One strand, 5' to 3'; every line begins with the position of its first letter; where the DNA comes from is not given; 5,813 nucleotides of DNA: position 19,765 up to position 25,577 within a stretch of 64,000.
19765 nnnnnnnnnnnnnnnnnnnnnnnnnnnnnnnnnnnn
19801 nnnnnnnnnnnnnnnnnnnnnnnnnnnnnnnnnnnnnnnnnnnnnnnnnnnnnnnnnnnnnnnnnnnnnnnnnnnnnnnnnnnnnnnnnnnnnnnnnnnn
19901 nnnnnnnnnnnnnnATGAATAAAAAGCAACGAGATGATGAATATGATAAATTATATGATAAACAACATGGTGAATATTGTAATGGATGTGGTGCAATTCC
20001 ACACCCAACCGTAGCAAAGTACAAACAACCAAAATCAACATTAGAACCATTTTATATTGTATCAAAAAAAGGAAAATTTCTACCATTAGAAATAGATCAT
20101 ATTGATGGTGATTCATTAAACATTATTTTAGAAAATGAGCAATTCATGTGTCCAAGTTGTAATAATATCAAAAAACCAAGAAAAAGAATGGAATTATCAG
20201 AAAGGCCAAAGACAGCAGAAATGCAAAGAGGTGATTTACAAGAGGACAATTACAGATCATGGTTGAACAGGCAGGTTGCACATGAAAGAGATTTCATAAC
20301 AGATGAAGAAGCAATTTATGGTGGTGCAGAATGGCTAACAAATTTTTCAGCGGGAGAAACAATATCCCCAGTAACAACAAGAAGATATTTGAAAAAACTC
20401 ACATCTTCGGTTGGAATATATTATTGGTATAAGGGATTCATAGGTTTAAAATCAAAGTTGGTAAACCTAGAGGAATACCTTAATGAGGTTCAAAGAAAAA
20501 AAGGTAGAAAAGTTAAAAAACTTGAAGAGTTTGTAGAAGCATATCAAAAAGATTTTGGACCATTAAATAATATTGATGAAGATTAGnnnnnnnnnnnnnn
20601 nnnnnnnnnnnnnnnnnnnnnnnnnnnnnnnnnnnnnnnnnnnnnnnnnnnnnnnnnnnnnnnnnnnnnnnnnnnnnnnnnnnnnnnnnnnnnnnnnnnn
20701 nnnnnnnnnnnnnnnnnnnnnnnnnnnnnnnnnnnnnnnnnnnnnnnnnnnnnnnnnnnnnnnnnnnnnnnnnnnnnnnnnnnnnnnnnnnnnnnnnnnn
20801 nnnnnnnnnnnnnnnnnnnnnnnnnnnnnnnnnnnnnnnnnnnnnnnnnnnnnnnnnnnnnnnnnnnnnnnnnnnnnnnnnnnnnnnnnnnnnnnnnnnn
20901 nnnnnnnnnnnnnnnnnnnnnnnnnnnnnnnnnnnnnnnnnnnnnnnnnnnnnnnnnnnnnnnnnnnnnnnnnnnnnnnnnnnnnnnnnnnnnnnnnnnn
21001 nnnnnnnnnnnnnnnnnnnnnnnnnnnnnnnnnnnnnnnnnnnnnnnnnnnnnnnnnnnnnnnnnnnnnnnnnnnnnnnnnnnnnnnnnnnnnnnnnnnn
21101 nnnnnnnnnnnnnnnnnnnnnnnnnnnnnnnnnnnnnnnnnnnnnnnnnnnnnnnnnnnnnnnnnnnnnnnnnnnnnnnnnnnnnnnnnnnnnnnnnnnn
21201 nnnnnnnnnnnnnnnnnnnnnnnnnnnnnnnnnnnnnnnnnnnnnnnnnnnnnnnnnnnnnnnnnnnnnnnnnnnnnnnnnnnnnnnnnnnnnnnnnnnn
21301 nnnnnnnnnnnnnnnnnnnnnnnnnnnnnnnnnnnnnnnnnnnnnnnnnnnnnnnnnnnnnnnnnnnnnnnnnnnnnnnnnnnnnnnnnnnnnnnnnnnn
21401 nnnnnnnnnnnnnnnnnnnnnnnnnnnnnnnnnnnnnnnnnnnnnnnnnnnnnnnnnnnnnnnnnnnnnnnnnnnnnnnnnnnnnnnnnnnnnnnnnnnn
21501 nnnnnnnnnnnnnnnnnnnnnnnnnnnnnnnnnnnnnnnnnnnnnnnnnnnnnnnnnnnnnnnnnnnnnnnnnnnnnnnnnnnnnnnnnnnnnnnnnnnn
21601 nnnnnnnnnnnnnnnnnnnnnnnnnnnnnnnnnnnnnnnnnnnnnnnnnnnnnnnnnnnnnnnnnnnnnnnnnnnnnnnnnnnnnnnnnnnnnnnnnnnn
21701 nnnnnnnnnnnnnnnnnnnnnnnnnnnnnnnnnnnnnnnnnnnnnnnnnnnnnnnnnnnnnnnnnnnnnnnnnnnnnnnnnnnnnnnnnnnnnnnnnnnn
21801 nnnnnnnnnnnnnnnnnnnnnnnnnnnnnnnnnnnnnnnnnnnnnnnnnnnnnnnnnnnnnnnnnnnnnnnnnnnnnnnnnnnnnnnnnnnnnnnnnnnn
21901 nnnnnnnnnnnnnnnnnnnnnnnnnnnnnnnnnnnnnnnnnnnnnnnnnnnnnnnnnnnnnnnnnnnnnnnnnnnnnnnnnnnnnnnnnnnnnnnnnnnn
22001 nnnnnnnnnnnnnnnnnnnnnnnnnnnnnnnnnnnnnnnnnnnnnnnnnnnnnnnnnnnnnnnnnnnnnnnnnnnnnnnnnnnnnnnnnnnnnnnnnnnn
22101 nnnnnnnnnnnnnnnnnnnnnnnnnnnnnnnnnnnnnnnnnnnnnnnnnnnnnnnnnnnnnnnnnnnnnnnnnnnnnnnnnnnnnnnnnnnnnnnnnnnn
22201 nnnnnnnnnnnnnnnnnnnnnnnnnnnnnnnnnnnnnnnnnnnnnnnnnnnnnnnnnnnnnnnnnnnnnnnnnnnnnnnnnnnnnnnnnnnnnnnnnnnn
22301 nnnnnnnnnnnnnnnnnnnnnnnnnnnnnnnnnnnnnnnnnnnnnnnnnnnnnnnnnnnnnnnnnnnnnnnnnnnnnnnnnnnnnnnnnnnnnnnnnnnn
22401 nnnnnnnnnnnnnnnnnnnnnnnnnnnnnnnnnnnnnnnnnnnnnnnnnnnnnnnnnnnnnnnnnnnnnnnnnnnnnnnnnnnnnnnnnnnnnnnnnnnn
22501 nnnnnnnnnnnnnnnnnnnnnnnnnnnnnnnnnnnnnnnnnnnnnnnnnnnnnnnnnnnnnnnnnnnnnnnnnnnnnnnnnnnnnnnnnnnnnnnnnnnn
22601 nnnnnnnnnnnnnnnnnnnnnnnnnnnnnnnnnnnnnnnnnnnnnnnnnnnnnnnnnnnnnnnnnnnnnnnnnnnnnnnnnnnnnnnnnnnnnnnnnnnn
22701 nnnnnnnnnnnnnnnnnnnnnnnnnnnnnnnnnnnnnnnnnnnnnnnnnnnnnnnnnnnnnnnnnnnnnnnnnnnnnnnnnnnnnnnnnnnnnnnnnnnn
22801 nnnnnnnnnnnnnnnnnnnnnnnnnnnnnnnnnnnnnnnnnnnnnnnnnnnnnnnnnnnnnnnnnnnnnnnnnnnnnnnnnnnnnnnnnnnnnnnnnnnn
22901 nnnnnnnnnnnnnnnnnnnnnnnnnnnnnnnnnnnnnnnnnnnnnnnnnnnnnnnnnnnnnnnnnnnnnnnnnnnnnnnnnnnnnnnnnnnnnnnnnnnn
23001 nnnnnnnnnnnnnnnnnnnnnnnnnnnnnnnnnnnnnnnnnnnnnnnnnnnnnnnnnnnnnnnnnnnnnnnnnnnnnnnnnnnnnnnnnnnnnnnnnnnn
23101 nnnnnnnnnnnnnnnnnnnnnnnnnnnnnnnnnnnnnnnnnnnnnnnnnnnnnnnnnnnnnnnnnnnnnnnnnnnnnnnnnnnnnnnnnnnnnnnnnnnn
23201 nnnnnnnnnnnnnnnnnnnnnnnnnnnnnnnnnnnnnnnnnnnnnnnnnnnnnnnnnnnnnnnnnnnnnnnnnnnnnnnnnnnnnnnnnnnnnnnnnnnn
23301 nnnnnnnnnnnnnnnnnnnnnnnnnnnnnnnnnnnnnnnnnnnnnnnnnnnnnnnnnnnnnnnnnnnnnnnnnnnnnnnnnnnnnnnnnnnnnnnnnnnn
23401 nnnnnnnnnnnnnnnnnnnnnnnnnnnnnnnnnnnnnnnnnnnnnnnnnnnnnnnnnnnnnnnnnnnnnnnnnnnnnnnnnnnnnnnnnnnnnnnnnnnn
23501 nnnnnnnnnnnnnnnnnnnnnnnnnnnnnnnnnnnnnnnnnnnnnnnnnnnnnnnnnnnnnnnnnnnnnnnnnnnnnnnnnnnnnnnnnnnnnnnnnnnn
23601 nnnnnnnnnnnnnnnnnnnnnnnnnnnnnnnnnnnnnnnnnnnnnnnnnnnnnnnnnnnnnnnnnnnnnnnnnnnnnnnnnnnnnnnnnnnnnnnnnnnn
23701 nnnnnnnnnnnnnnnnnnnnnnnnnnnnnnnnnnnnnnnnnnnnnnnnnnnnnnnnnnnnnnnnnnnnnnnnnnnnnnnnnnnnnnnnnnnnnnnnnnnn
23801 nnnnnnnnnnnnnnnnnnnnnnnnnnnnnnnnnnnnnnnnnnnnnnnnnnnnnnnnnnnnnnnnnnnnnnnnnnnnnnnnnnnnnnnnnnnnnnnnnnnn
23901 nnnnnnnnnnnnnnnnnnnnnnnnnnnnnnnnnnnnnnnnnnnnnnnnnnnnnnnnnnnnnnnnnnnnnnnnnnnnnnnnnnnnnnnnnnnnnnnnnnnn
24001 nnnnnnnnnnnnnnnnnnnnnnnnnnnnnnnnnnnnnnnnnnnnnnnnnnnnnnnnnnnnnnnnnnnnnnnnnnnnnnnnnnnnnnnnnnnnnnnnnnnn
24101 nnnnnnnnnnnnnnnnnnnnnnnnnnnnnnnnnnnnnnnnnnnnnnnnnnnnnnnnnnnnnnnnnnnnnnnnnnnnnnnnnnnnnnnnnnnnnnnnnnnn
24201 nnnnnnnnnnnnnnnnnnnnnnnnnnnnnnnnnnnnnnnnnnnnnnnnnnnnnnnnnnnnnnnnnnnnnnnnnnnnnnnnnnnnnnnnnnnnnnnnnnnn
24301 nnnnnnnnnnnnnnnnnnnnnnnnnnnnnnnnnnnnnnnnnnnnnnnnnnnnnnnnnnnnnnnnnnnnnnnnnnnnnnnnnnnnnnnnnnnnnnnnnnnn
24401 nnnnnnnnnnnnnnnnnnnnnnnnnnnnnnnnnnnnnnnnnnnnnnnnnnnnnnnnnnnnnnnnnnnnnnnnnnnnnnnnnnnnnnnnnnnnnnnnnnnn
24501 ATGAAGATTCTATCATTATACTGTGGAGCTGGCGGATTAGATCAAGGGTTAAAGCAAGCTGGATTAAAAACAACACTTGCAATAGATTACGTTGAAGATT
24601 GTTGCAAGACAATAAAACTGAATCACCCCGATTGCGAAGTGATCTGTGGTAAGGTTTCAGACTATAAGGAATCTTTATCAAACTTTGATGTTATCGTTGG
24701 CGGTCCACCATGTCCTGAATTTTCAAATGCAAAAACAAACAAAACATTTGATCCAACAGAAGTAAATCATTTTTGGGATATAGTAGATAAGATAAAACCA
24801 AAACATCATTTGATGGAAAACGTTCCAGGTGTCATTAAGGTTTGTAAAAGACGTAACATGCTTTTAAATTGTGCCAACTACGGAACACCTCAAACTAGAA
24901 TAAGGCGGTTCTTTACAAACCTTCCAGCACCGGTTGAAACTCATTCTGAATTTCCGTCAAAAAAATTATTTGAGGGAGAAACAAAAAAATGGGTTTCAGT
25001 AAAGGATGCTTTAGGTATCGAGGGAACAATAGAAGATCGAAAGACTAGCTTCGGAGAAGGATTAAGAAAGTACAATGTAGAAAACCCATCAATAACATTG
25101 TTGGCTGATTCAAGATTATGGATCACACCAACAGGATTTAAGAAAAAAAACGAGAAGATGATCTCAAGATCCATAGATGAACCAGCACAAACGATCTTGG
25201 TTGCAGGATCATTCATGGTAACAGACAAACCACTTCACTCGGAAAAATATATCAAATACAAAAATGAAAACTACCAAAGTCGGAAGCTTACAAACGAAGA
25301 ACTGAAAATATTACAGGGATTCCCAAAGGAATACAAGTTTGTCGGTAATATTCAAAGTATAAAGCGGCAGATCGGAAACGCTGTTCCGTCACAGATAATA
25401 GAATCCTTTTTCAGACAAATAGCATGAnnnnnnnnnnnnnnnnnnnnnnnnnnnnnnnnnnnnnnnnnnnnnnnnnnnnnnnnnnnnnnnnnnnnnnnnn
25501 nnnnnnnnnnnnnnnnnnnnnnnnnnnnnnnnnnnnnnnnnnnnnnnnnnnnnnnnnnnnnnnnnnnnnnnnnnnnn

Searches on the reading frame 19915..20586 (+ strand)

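Call 84: search_protein_families(library=phrogs, proteins=[window:19915-20586:+], max_evalue=0.01)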
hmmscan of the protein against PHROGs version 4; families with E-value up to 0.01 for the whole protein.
window:19915-20586:+ (223 aa): 4 families
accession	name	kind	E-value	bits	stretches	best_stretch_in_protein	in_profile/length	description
phrog_10822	-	DNA, RNA and nucleotide metabolism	4.6e-08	34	1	53-134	114-195/245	HNH endonuclease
phrog_1271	-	DNA, RNA and nucleotide metabolism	0.00027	21.4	1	14-112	262-339/361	HNH endonuclease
phrog_1035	-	DNA, RNA and nucleotide metabolism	0.00049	21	1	7-125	148-249/271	endonuclease VII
phrog_14736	-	DNA, RNA and nucleotide metabolism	0.00052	20.7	1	50-84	42-76/202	HNH endonuclease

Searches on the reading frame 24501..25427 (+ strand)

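Call 24: search_protein_families(library=phrogs, proteins=[window:24501-25427:+], max_evalue=0.001)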
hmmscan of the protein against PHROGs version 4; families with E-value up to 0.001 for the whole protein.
window:24501-25427:+ (308 aa): 6 families
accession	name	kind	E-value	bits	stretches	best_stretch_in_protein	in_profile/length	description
phrog_116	-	other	6.4e-50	171.3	1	1-307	208-489/779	DNA methyltransferase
phrog_363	-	other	7.5e-29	101.9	1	1-307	54-312/327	DNA methyltransferase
phrog_36001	-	unknown function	5.5e-09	35.8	0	195-292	584-679/715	-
phrog_5999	-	other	1.3e-07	32.6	1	2-83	4-90/109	DNA methyltransferase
phrog_23910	-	unknown function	2.8e-05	25.1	1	258-300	40-87/99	-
phrog_17284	-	unknown function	7.2e-05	23.2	1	239-307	138-210/245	-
